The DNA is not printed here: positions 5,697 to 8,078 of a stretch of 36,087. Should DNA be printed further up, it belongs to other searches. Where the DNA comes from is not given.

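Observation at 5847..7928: Bacterial secreted protease with a eukaryote-like ADAM/integrin mosaic (reprolysin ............, TSP3 and FG-GAP blades)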

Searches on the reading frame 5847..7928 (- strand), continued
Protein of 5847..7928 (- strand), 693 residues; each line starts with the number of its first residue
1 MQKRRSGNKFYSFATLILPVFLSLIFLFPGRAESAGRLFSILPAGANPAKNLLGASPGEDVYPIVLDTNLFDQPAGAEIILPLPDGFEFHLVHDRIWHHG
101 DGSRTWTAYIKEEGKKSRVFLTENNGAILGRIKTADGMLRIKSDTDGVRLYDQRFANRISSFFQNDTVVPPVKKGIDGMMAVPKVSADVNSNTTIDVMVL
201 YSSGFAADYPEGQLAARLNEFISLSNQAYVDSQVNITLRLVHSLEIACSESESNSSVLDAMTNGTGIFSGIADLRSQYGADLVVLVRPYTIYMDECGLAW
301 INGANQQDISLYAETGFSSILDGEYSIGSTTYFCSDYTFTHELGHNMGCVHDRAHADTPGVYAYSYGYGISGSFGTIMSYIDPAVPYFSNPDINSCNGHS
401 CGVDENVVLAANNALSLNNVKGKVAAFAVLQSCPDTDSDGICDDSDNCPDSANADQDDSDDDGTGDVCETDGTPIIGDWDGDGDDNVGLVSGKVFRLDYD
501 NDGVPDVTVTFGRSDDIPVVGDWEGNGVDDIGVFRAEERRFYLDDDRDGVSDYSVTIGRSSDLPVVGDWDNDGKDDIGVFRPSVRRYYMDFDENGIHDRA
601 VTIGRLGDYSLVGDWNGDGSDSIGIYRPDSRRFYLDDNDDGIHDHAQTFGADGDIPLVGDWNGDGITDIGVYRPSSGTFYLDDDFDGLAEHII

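Call 24: fold_search(model_id=the predicted structure, library=pdb)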
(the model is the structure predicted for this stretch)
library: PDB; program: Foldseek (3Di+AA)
matches with E <= 10: 636; with E <= 0.001: 15
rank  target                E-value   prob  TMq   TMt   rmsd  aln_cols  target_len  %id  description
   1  9van_B                2.9e-06  1.00  0.22  0.34   7.2       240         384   14  Cryo-EM structure of human full length KICSTOR complex (state 2) (released 2025-11-12)
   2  9v86_B                2.9e-06  1.00  0.20  0.33   8.9       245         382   16  Cryo-EM structure of KICSTOR CCC complex (state 3) (released 2025-11-12)
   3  9v6e_B                4.1e-06  1.00  0.22  0.35   7.1       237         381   13  Cryo-EM structure of human full length KICSTOR complex (state 1) (released 2025-11-12)
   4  9v9n_B                6.7e-06  1.00  0.21  0.34   7.6       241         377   14  Cryo-EM structure of KICSTOR CCC complex (state 5) (released 2025-11-12)
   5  9v80_B                8.4e-06  1.00  0.21  0.34   8.0       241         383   14  Cryo-EM structure of KICSTOR CCC complex (state 4) (released 2025-11-12)
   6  1l0q_A                9.9e-05  1.00  0.20  0.31   6.6       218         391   13  Tandem YVTN beta-propeller and PKD domains from an archaeal surface layer protein (released 2002-11-06)
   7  6voa_B                2.2e-04  1.00  0.20  0.22   6.4       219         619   12  Cryo-EM structure of the BBSome-ARL6 complex (released 2020-06-24)
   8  9g33_UO               2.6e-04  1.00  0.18  0.24   9.9       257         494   10  Stalled 90S - Utp23-Krr1-deltaC3 (released 2025-06-18)
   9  4av8                  3.2e-04  1.00  0.16  0.29  12.3       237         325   13  Kluyveromyces lactis Hsv2 complete loop 6CD (released 2012-06-13)
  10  6vbu_7                3.6e-04  1.00  0.19  0.19   7.0       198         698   14  Structure of the bovine BBSome complex (released 2020-01-29)
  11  8bmy_A                5.0e-04  1.00  0.18  0.33   9.9       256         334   10  Bacteroides thetaiotaomicron surface lipoprotein bound to cyanocobalamin (released 2023-08-16)
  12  6td3_D                7.0e-04  1.00  0.19  0.17   8.0       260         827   10  Structure of DDB1 bound to CR8-engaged CDK12-cyclinK (released 2020-06-17)
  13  4av9                  7.4e-04  1.00  0.17  0.30  12.2       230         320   13  Kluyveromyces lactis Hsv2 (released 2012-06-13)
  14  9hpi_A                7.8e-04  1.00  0.18  0.17   8.0       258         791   11  Cryo-EM structure of DDB1dB-CRBN-MRT-0031619, conformation 1 (released 2025-12-03)
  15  6td3_A                9.8e-04  1.00  0.20  0.17   7.8       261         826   11  Structure of DDB1 bound to CR8-engaged CDK12-cyclinK (released 2020-06-17)
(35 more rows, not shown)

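Call 67: search_protein_families(library=pfam, proteins=[P0008, P0004], max_evalue=0.001)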
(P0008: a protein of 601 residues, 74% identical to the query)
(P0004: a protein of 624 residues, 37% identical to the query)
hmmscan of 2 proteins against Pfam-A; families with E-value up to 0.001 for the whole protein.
P0008 (601 aa): 1 family
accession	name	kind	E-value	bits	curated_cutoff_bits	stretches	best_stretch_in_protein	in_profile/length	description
PF07603.17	Lcl_C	-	2.1e-63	212.3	34.9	2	83-225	2-117/117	Lcl C-terminal domain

P0004 (624 aa): 5 families
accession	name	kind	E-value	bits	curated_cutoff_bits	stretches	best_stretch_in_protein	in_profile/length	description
PF13583.11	Reprolysin_4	-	1.4e-24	87.3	22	1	131-342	4-199/203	Metallo-peptidase family M12B Reprolysin-like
PF13688.12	Reprolysin_5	-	1.7e-18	68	27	1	130-320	3-188/196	Metallo-peptidase family M12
PF13582.12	Reprolysin_3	-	7.3e-16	59.2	22.4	1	151-290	2-123/123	Metallo-peptidase family M12B Reprolysin-like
PF13517.12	FG-GAP_3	-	9.3e-07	29.8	26.9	1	473-532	1-59/61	FG-GAP-like repeat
PF13574.12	Reprolysin_2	-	2.1e-06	28.2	27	1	152-298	7-150/195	Metallo-peptidase family M12B Reprolysin-like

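Call 71: search_protein_families(library=ncbifam, proteins=[P0004], max_evalue=0.001)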
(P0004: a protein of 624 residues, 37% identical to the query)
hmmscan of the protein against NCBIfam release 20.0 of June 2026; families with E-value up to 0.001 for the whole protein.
P0004 (624 aa): 2 families
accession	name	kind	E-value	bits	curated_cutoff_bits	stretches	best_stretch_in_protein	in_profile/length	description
NF052434.1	Mep72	equivalog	2.3e-46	158.6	645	1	131-375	1-240/573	biofilm-associated metzincin protease Mep72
NF033511.1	metallo_CpaA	exception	5.6e-05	21.7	750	1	132-345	380-557/575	metalloendopeptidase CpaA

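Call 73: find_encoding_contigs(protein=P0002, flank=4000, max_places=2)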
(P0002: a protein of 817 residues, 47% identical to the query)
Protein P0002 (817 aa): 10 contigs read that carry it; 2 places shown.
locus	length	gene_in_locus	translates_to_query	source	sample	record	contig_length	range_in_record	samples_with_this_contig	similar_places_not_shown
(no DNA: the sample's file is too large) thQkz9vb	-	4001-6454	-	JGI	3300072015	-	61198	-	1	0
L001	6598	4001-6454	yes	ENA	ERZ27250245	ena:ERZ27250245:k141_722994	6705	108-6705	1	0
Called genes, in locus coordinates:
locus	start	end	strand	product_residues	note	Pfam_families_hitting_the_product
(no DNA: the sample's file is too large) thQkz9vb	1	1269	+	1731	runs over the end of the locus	PF11617:Cu-binding_MopE, PF08126:Propeptide_C25, PF01364:Peptidase_C25, PF07705:CARDB (faint)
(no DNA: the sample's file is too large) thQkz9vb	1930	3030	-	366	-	PF00989:PAS (weak), PF13426:PAS_9, PF00512:HisKA, PF02518:HATPase_c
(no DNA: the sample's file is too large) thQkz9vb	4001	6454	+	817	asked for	PF27177:BamI_lipocalin, PF13574:Reprolysin_2 (weak), PF13583:Reprolysin_4, PF13688:Reprolysin_5, PF13582:Reprolysin_3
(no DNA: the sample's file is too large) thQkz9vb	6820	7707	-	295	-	PF12849:PBP_like_2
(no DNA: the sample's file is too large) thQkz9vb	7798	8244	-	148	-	PF00563:EAL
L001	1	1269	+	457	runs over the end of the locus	?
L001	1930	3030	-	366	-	PF00989:PAS (weak), PF13426:PAS_9, PF00512:HisKA, PF02518:HATPase_c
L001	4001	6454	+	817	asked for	PF27177:BamI_lipocalin, PF13574:Reprolysin_2 (weak), PF13583:Reprolysin_4, PF13688:Reprolysin_5, PF13582:Reprolysin_3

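Call 74: find_encoding_contigs(protein=P0018, flank=4000, max_places=2)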
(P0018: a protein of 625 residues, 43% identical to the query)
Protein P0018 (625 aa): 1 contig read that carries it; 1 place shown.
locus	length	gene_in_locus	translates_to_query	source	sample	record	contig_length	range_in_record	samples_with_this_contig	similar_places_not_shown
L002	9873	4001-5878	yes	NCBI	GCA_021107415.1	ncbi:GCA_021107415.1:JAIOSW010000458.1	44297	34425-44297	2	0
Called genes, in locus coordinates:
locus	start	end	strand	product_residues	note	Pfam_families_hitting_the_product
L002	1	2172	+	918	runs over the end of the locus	PF00884:Sulfatase (weak)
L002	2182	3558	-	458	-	-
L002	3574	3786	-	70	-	-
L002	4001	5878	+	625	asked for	PF27177:BamI_lipocalin, PF13583:Reprolysin_4, PF13688:Reprolysin_5, PF13582:Reprolysin_3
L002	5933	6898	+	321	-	PF00953:Glycos_transf_4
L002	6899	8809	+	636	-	PF13727:CoA_binding_3, PF02629:CoA_binding (weak), PF00106:adh_short (weak), PF04321:RmlD_sub_bind, PF01073:3Beta_HSD, PF01370:Epimerase, PF02719:Polysacc_synt_2, PF16363:GDP_Man_Dehyd, +2 more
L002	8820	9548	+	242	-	PF13489:Methyltransf_23, PF08241:Methyltransf_11, PF13649:Methyltransf_25 (weak)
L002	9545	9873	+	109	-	PF01370:Epimerase, PF16363:GDP_Man_Dehyd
